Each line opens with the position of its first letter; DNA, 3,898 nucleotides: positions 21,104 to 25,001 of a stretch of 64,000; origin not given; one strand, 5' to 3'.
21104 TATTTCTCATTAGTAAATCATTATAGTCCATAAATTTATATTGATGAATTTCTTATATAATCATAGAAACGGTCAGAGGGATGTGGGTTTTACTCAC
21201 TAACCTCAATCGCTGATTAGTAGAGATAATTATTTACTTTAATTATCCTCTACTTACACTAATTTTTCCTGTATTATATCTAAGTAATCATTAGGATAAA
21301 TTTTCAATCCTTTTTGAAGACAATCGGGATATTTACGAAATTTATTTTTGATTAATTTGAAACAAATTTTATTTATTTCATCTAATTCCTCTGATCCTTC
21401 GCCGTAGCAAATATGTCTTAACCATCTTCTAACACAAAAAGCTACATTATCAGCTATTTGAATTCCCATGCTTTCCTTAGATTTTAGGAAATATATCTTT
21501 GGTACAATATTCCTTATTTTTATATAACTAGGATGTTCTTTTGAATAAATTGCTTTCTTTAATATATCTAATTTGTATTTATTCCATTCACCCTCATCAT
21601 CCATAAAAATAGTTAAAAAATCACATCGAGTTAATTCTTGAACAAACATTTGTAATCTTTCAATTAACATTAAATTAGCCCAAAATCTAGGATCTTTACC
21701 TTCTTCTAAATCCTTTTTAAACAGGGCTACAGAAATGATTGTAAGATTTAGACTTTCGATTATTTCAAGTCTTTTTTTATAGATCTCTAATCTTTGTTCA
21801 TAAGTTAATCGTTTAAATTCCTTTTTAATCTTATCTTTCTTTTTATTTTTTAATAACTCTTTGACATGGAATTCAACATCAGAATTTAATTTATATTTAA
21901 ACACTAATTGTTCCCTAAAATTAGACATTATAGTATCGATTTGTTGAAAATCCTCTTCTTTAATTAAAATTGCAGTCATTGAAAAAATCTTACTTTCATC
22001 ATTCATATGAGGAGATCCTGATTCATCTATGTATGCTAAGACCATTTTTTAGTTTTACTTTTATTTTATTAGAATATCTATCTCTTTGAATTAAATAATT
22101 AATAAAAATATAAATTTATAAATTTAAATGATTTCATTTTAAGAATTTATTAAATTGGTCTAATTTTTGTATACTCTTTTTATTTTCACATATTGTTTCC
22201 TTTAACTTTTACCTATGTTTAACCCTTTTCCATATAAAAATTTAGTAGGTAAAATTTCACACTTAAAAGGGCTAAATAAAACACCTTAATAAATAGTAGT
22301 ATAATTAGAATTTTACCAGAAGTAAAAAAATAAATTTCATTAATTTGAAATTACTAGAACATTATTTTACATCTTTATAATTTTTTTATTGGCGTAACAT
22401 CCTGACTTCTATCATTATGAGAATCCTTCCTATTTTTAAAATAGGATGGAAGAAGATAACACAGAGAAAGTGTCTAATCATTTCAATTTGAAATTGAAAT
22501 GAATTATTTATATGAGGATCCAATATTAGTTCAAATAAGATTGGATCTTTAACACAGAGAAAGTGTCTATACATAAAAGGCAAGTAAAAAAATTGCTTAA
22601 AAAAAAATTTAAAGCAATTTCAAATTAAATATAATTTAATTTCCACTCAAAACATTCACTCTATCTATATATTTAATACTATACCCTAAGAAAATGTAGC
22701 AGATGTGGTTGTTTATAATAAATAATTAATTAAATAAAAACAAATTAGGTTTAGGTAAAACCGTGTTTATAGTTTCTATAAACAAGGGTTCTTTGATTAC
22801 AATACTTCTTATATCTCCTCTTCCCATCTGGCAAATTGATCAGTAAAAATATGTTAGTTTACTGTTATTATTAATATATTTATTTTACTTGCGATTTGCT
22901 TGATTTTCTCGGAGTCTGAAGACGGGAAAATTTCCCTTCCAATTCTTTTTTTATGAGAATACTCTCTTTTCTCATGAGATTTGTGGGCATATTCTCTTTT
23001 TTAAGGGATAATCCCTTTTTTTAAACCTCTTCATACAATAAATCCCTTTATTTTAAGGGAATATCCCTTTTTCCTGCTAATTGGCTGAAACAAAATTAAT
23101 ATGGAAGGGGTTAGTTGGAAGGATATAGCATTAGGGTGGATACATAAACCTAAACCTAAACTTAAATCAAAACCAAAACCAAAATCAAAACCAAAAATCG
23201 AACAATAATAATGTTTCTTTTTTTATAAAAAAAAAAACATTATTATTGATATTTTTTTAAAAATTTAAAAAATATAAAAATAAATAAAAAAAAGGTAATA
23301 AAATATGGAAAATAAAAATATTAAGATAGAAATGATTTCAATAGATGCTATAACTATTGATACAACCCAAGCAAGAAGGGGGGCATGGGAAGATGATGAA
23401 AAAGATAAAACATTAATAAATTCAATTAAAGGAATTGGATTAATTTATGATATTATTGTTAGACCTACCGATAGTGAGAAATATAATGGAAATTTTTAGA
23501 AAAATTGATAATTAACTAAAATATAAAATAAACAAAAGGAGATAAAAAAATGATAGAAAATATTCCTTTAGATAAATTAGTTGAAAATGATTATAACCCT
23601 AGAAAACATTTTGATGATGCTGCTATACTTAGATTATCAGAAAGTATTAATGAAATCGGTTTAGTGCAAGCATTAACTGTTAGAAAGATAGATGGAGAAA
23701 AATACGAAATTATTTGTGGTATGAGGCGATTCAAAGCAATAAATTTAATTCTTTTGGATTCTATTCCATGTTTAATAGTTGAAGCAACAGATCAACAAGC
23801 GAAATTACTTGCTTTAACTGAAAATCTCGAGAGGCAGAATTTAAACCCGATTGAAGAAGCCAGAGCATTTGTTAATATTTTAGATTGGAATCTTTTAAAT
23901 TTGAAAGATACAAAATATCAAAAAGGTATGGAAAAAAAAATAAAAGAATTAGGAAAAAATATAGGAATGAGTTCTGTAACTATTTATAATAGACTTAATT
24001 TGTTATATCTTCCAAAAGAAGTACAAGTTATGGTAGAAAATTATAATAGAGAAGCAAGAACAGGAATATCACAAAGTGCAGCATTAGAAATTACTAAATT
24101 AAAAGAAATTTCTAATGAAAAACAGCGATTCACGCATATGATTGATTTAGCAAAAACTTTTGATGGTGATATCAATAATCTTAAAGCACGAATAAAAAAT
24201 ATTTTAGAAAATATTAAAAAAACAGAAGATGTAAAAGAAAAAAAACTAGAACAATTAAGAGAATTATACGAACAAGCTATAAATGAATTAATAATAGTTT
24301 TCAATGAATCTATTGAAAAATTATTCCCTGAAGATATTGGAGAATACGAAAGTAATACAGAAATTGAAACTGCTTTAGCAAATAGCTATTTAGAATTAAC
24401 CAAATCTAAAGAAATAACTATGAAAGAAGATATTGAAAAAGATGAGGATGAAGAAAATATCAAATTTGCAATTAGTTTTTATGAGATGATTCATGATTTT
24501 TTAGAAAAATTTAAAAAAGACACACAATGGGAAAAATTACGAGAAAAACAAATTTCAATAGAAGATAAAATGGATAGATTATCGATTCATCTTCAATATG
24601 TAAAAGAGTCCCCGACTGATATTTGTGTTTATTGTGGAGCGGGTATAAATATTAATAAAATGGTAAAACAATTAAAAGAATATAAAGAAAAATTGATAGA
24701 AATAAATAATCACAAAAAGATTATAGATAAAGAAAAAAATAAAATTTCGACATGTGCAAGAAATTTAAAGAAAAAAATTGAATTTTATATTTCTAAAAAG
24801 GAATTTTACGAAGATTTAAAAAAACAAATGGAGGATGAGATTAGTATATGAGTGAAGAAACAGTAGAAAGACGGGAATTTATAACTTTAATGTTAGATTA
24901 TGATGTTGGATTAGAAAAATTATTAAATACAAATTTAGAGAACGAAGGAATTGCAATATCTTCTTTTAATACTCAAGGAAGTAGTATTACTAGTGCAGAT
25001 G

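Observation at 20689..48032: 27-kb integrative element inserted in the pyrD-nop5 divergent promoter rather than a tRNA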

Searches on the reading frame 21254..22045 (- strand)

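Call 10: search_protein_families(library=pfam, proteins=[window:21254-22045:-], max_evalue=0.1)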
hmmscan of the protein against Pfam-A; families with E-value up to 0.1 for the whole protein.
window:21254-22045:- (263 aa): 1 family
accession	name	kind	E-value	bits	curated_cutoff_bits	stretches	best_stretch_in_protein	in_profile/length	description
PF12686.12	DUF3800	-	9.5e-17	62.5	21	1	3-207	1-148/149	Protein of unknown function (DUF3800)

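Call 108: search_protein_families(library=ncbifam, proteins=[window:21254-22045:-], max_evalue=0.01)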
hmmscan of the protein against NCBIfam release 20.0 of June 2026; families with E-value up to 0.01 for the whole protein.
window:21254-22045:- (263 aa): 0 families

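Call 109: search_protein_families(library=padloc, proteins=[window:21254-22045:-], max_evalue=0.001)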
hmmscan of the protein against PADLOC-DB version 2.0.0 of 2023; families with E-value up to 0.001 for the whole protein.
window:21254-22045:- (263 aa): 0 families

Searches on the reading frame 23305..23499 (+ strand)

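Call 11: search_protein_families(library=pfam, proteins=[window:23305-23499:+], max_evalue=0.1)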
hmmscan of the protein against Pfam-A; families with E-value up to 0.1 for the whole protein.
window:23305-23499:+ (64 aa): 1 family
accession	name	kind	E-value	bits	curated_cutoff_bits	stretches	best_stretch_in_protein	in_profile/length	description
PF02195.25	ParB_N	-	1.1e-06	29.1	26.3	1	7-61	2-54/95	ParB N-terminal domain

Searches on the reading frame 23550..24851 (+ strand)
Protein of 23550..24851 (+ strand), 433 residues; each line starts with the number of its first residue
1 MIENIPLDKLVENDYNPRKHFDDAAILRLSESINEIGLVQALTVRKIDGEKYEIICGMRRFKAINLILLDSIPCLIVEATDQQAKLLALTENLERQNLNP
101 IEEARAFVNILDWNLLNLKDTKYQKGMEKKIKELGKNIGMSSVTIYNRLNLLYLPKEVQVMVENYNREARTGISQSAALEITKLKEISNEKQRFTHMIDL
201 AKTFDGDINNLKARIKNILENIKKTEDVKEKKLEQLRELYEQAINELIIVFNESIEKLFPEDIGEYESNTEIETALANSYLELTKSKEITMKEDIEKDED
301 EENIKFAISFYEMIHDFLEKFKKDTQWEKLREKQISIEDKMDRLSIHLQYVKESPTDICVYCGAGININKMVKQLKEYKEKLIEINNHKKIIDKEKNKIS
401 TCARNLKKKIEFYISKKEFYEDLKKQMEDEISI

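Call 10: search_protein_families(library=pfam, proteins=[window:23550-24851:+], max_evalue=0.1)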
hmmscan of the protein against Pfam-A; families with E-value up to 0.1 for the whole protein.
window:23550-24851:+ (433 aa): 4 families
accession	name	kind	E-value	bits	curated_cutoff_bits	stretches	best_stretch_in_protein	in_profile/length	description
PF02195.25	ParB_N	-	4.9e-22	78.2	26.3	1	2-93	3-94/95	ParB N-terminal domain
PF17762.8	HTH_ParB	-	6e-07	30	22.6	1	96-166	1-58/102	ParB HTH domain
PF07544.18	Med9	-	0.03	14.8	26.9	1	201-239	21-59/80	RNA polymerase II transcription mediator complex subunit 9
PF02520.22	ANIS5_cation-bd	-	0.037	14.6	29.3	1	208-253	62-107/109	SXP/RAL-2 family protein Ani s 5-like, metal-binding domain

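Call 108: search_protein_families(library=ncbifam, proteins=[window:23550-24851:+], max_evalue=0.01)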
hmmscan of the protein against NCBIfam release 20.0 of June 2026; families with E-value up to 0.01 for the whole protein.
window:23550-24851:+ (433 aa): 5 families
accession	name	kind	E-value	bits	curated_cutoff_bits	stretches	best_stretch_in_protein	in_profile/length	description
TIGR04285.1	nucleoid_noc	exception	1.1e-36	126.5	315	1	2-237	2-213/255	nucleoid occlusion protein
TIGR00180.1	parB_part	domain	6e-30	104.4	58.45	1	4-176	7-168/186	ParB/RepB/Spo0J family partition protein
TIGR03734.1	PRTRC_parB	hypoth_equivalog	2.4e-21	75.9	278.6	1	13-159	4-141/555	PRTRC system ParB family protein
NF010406.0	PRK13832.1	subfamily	4.5e-08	32.1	640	1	10-109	12-114/578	plasmid partitioning protein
NF045487.1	ASRP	equivalog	0.004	15.8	300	1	164-429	122-373/593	archaea-specific SMC-related protein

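Call 109: search_protein_families(library=padloc, proteins=[window:23550-24851:+], max_evalue=0.001)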
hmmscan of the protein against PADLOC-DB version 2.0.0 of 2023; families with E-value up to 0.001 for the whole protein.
window:23550-24851:+ (433 aa): 1 family
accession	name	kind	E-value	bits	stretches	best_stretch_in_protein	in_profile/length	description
PDLC03229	MTase_II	-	9.7e-12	42.4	1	2-93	10-101/436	Type II methyltransferase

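Call 116: find_homologous_proteins(query=window:23550-24851:+, max_evalue=1e-25)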
Query window:23550-24851:+ (433 aa): 15 proteins with E <= 1e-25 among 8000 candidates. Only proteins of 238 to 758 residues were searched: fused or split forms outside these lengths cannot appear, so this answer is no evidence that the protein stands alone or is whole; lengths 'longer' or 'shorter' looks for them.
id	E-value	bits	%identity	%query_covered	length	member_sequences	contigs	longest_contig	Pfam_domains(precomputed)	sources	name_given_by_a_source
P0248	5.1e-271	916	100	100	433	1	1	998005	PF17762.9,PF02195.27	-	-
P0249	3.6e-180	617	71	100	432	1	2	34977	PF17762.9,PF02195.27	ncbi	ncbi:MAG: ParB/RepB/Spo0J family partition protein [Candidatus Lokiarchaeia archaeon]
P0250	7.2e-50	188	30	88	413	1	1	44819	PF02195.27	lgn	-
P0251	9.9e-50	188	32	97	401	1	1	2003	PF02195.27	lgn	-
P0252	8.5e-49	185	33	99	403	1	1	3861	PF02195.27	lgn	-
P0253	1.4e-48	184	34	88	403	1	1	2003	PF17762.9,PF02195.27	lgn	-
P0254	3.6e-45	173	32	97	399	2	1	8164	PF02195.27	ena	-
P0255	3.8e-44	170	33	89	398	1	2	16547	PF02195.27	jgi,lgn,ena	-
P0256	3.6e-43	166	33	89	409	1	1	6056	PF17762.9,PF02195.27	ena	-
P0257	4.6e-42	163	29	95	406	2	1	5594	PF02195.27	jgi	-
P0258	4.2e-41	160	32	94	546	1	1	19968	PF17762.9,PF02195.27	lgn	-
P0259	4.2e-39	153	38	58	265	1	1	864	PF17762.9,PF02195.27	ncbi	ncbi:unnamed protein product, partial [marine sediment metagenome]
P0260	4.8e-33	133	37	65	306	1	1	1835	PF02195.27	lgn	-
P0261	1.6e-32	131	26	95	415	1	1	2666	PF17762.9,PF02195.27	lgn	-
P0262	3.1e-27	114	26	97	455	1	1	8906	PF02195.27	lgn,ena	-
